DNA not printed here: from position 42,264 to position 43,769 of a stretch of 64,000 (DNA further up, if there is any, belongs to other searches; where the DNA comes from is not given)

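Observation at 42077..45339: Unknown-function gene set between tRNA-Cys and tRNA-Asn, including an AT-rich secreted protein gene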

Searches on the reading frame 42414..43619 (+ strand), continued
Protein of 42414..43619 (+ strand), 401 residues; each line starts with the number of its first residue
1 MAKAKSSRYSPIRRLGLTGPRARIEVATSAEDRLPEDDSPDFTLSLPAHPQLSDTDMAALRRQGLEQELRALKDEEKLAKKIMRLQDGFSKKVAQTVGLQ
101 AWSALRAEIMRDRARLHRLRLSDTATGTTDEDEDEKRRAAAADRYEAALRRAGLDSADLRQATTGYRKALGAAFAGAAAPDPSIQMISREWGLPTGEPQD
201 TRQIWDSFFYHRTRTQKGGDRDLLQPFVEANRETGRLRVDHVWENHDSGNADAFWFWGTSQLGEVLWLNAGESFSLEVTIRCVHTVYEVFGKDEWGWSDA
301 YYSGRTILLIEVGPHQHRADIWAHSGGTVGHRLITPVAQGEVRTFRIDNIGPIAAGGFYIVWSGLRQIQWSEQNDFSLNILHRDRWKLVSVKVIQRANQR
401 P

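Call 65: fold_search(model_id=the predicted structure, library=pdb)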
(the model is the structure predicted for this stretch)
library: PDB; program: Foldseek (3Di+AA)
matches with E <= 10: 854; with E <= 0.001: 14
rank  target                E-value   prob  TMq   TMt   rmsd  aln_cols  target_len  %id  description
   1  8okh_B                3.6e-06  1.00  0.19  0.34   8.4       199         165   10  Crystal structure of Bdellovibrio bacteriovorus Bd1399 (released 2023-10-25)
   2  8okh_A                8.3e-06  1.00  0.24  0.46   7.1       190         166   11  Crystal structure of Bdellovibrio bacteriovorus Bd1399 (released 2023-10-25)
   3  2xom_A                7.4e-05  0.90  0.12  0.25  14.5       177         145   14  Atomic resolution structure of TmCBM61 in complex with beta-1,4- galactotriose (released 2010-09-08)
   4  9cyn_A                8.8e-05  0.33  0.09  0.14  20.4       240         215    9  Flagellar filament sheath protein FlaA1 (released 2026-03-18)
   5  9cyn_B                1.1e-04  0.28  0.10  0.15  19.4       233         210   12  Flagellar filament sheath protein FlaA1 (released 2026-03-18)
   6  4yhd_B                3.7e-04  0.18  0.11  0.13  20.6       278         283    7  Staphylococcal alpha-hemolysin H35A mutant monomer (released 2015-10-21)
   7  9h9a                  4.1e-04  0.82  0.15  0.06  30.6       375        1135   10  native structure of the full-length pesticidal protein Cry8Ba2, from crystals formed in vivo (form 1) (released 2025-12-03)
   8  8hhv_A                5.4e-04  0.77  0.12  0.10  15.5       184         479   10  endo-alpha-D-arabinanase EndoMA1 from Microbacterium arabinogalactanolyticum (released 2023-08-16)
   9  8ic1_A                6.3e-04  0.82  0.12  0.10  16.9       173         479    9  endo-alpha-D-arabinanase EndoMA1 D51N mutant from Microbacterium arabinogalactanolyticum in complex with arabinooligos (released 2023-08-16)
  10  1gui_A                7.1e-04  0.57  0.09  0.21  13.8       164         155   10  CBM4 structure and function (released 2002-09-26)
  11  2lkf                  7.1e-04  0.13  0.09  0.11  23.3       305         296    6  LEUKOCIDIN F (HLGB) FROM STAPHYLOCOCCUS AUREUS (released 1999-07-28)
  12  8hhe_A                8.8e-04  0.99  0.14  0.10  11.1       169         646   10  Crystal structure of Cry5B from Bacillus thuringiensis at 4.5 A resolution (released 2022-12-07)
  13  8jx2_A                8.8e-04  0.23  0.12  0.14  24.7       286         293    8  alpha-Hemolysin(G122S/K147R)-SpyTag/SpyCatcher head to head 14-mer (released 2024-07-03)
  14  8hhe_B                9.8e-04  0.82  0.13  0.09  12.9       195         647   12  Crystal structure of Cry5B from Bacillus thuringiensis at 4.5 A resolution (released 2022-12-07)
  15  4p24_D                1.0e-03  0.14  0.11  0.13  26.0       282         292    9  pore forming toxin (released 2015-03-11)
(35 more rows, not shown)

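Call 66: fold_search(model_id=the predicted structure, library=viral)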
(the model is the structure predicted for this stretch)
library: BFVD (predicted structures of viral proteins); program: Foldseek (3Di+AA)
matches with E <= 10: 1175; with E <= 0.001: 69
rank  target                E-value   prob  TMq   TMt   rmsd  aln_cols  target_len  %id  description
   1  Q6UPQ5                1.1e-05  0.41  0.09  0.08  67.6       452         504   15  ORF34-5 [Natrialba phage PhiCh1]
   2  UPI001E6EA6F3         1.2e-05  0.82  0.12  0.14  12.2       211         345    9  (no name look-up for this kind of identifier)
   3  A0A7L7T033            1.7e-05  0.60  0.08  0.13  49.3       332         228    8  (no name in the UniProt tables at hand)
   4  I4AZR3                2.9e-05  0.98  0.20  0.27  22.3       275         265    8  (no name in the UniProt tables at hand)
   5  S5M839                3.2e-05  0.96  0.14  0.06  19.6       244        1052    9  Minor structural protein [Bacillus phage Basilisk]
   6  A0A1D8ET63            3.4e-05  1.00  0.22  0.36  10.6       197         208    9  Uncharacterized protein [Propionibacterium phage Anatole]
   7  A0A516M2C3            6.9e-05  0.14  0.06  0.05  30.1       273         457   10  (no name in the UniProt tables at hand)
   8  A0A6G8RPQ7            8.1e-05  0.95  0.15  0.09  15.0       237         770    8  Tail fibers protein [Salmonella phage maane]
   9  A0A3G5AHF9            9.1e-05  0.47  0.10  0.15  19.5       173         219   13  Uncharacterized protein [Solivirus sp.]
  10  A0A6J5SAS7            1.1e-04  0.57  0.12  0.17  22.9       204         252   13  Uncharacterized protein [uncultured Caudovirales phage]
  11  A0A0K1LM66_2          1.1e-04  0.54  0.12  0.07  75.5       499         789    9  Tail fiber protein [Caulobacter phage Seuss]
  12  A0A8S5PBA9            1.2e-04  0.96  0.17  0.13  22.6       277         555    8  S-layer associated multidomain endoglucanase 16 carbohydrate binding module-2.9A [Siphoviridae sp. ctYtb10]
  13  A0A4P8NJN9            1.7e-04  0.80  0.13  0.11  28.6       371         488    9  (no name in the UniProt tables at hand)
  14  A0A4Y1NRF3            1.8e-04  0.92  0.15  0.12  10.2       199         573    8  Tail spike protein [Erwinia phage vB_EhrS_59]
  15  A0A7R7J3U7            1.9e-04  0.57  0.11  0.16  20.9       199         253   10  (no name in the UniProt tables at hand)
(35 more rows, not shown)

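Call 71: search_dna_similar(query=window:42414-43619:+, collection=plasmids, mode=protein, max_evalue=0.001, max_rows=10)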
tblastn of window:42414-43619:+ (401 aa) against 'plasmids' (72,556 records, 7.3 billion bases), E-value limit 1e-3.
No match.

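Call 72: search_dna_similar(query=window:42414-43619:+, collection=phages, mode=protein, max_evalue=0.001, max_rows=10)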
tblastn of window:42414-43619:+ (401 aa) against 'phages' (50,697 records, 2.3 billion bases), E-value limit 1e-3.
No match.
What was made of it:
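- The 401-aa protein has no plasmid or phage homologue (calls 71, 72). The 401-aa protein has no homologue in 72,556 plasmids or 50,697 phages (calls 71, 72).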

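Call 74: list_cluster_members(proteins=[P0002, P0003, P0005, P0008, P0010, P0011, P0013, P0014, P0006, P0007])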
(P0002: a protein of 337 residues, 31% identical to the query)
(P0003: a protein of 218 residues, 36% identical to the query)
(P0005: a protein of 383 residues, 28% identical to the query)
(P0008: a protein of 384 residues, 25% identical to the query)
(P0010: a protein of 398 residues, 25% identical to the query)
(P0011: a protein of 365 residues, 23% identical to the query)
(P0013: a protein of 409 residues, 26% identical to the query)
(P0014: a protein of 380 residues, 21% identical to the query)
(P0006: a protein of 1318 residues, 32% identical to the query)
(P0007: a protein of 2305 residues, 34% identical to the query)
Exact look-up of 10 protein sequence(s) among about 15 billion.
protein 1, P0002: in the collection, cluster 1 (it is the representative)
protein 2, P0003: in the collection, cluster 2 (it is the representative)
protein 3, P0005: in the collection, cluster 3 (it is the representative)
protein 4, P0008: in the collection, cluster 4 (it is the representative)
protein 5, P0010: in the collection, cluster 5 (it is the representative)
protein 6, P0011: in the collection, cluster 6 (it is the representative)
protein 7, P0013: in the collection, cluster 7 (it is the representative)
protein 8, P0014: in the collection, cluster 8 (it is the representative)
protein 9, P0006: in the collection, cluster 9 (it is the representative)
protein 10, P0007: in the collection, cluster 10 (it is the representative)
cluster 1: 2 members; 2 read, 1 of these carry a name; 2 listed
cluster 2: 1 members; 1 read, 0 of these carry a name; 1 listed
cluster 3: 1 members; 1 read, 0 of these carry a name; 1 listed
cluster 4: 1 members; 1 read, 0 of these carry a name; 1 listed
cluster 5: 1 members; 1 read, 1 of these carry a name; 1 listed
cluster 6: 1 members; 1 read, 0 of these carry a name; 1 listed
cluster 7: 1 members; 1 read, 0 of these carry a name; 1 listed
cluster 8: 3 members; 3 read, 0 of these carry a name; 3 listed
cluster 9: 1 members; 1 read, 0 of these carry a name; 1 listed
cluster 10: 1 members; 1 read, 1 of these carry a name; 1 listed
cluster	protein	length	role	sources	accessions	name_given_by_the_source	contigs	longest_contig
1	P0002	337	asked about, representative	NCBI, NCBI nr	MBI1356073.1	MAG: hypothetical protein GC160_17160 [Acidobacteria bacterium] | hypothetical protein [Acidobacteriota bacterium]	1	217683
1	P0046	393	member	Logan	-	-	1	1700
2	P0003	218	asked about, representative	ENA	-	-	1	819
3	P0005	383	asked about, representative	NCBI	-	-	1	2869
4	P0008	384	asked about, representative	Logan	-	-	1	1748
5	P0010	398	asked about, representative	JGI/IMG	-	hypothetical protein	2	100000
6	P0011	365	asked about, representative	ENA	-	-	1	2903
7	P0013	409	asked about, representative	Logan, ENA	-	-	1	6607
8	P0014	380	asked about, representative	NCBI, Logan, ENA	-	-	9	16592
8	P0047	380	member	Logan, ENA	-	-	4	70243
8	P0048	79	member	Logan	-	-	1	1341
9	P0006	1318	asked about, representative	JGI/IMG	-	-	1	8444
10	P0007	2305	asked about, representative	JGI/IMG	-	hypothetical protein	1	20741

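Call 75: find_encoding_contigs(protein=P0010, flank=8000, max_places=2)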
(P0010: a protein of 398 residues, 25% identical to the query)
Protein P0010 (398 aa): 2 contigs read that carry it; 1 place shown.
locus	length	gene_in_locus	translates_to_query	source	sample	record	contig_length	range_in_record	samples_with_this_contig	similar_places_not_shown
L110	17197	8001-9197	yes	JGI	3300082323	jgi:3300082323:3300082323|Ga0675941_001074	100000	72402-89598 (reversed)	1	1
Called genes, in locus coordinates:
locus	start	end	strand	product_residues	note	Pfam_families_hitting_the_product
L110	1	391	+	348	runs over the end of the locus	PF03781:FGE-sulfatase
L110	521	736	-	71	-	-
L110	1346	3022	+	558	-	PF07889:DUF1664 (faint), PF00672:HAMP, PF00015:MCPsignal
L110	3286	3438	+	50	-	-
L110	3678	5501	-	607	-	-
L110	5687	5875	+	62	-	-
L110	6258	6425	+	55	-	-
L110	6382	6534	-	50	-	-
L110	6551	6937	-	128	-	-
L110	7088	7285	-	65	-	-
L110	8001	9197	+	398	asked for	-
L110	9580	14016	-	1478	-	PF19190:BACON_2 (weak), PF22076:Cep192_D6 (faint), PF19190:BACON_2 (weak), PF10342:Kre9_KNH (weak), PF00629:MAM, PF03160:Calx-beta, PF18998:Flg_new_2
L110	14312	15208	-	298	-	PF01259:SAICAR_synt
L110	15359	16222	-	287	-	PF11306:DUF3108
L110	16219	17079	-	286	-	PF01040:UbiA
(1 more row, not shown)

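Call 76: find_encoding_contigs(protein=P0013, flank=8000, max_places=2)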
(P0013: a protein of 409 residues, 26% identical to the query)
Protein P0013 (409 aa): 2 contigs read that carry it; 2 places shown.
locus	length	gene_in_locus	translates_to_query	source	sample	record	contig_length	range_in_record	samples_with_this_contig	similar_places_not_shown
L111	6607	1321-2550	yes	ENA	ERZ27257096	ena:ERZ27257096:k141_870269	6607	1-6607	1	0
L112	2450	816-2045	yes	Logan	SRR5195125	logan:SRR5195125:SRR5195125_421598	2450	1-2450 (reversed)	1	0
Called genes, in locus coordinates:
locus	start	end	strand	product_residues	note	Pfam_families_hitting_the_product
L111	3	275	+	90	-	?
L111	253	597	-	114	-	-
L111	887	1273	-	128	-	-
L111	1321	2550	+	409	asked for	-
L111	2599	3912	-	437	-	PF00884:Sulfatase, PF01663:Phosphodiest, PF16347:SGSH_C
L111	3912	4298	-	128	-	-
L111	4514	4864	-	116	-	PF13570:Beta-prop_ACSF4 (weak), PF13360:PQQ_2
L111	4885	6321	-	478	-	PF12704:MacB_PCD, PF02687:FtsX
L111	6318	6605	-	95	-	?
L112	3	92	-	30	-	?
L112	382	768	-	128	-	-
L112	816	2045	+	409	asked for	-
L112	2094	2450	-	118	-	?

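Call 87: search_protein_families(library=pfam, proteins=[L107:10004-10216:-, L107:9531-10004:-, L107:10203-10775:-, L107:10874-11377:-, L107:11827-12180:-, L107:11374-11811:-, L041:7302-7928:+, L109:1983-2648:+, L111:887-1273:-], max_evalue=0.01)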
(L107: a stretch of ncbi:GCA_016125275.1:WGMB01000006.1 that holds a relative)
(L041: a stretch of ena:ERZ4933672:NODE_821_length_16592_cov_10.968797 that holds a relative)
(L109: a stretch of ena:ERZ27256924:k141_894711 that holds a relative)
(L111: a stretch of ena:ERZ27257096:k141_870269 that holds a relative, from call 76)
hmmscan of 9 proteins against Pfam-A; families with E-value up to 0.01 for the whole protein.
L107:10004-10216:- (70 aa): 0 families

L107:9531-10004:- (157 aa): 0 families

L107:10203-10775:- (190 aa): 0 families

L107:10874-11377:- (167 aa): 0 families

L107:11827-12180:- (117 aa): 1 family
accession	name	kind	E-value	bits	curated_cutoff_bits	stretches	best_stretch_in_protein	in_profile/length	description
PF01797.21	Y1_Tnp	-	0.0042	17.6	23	1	37-88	8-58/121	Transposase IS200 like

L107:11374-11811:- (145 aa): 0 families

L041:7302-7928:+ (208 aa): 4 families
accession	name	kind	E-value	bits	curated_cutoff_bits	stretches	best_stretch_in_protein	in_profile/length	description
PF00072.30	Response_reg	-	8.5e-28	97.2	30.2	1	8-117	1-110/111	Response regulator receiver domain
PF00196.25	GerE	-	4.2e-19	68.4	23.5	1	143-198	2-57/57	Bacterial regulatory proteins, luxR family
PF08281.18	Sigma70_r4_2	-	1.2e-09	38.1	25.7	1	135-186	2-54/54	Sigma-70, region 4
PF21714.3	KaiA_N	-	0.0025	18.4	27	1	8-85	3-79/125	Circadian clock protein KaiA, N-terminal domain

L109:1983-2648:+ (221 aa): 0 families

L111:887-1273:- (128 aa): 0 families

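Call 88: search_protein_families(library=ncbifam, proteins=[L107:10004-10216:-, L107:9531-10004:-, L107:10203-10775:-, L107:10874-11377:-, L107:11827-12180:-, P0006, P0002], max_evalue=0.1)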
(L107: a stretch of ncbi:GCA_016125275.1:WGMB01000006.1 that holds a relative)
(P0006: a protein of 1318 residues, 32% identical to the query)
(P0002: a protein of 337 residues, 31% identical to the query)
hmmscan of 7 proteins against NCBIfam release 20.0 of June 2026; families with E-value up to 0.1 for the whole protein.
L107:10004-10216:- (70 aa): 1 family
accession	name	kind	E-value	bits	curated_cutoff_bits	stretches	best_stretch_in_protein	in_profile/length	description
TIGR03696.1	Rhs_assc_core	domain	7e-08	32.9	32.5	1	12-62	21-68/76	RHS repeat-associated core domain-containing protein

L107:9531-10004:- (157 aa): 1 family
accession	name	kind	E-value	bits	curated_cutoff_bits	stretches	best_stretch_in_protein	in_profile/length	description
NF047847.2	SS_mature_LptM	equivalog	0.0048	17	27.7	1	14-29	8-23/31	LPS translocon maturation chaperone LptM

L107:10203-10775:- (190 aa): 0 families

L107:10874-11377:- (167 aa): 0 families

L107:11827-12180:- (117 aa): 1 family
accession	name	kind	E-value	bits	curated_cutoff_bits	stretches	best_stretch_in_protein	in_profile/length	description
NF047646.1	REP_Tyr_transpos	equivalog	0.00032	20.6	80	1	27-93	3-68/146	REP-associated tyrosine transposase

P0006 (1318 aa): 6 families
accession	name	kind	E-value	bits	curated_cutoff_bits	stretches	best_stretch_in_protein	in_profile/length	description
TIGR01924.1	rsbW_low_gc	equivalog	1.4e-09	37.6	155.05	0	611-657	42-88/159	anti-sigma B factor RsbW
NF003144.0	PRK04069.1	equivalog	1.1e-08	34.6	145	0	1144-1252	43-145/161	anti-sigma B factor RsbW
TIGR00547.2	lolA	equivalog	0.00027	20.4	112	0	230-275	13-58/202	outer membrane lipoprotein periplasmic chaperone LolA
NF011965.0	PRK15437.1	equivalog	0.016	14.8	459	0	23-83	101-163/260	histidine ABC transporter substrate-binding protein HisJ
NF038084.1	DHCW_cupin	hypoth_equivalog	0.041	14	70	0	863-908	43-88/106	DHCW motif cupin fold protein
NF045605.1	xseB_Acin_var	exception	0.086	13.1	40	0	523-549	22-49/59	exodeoxyribonuclease VII small subunit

P0002 (337 aa): 0 families
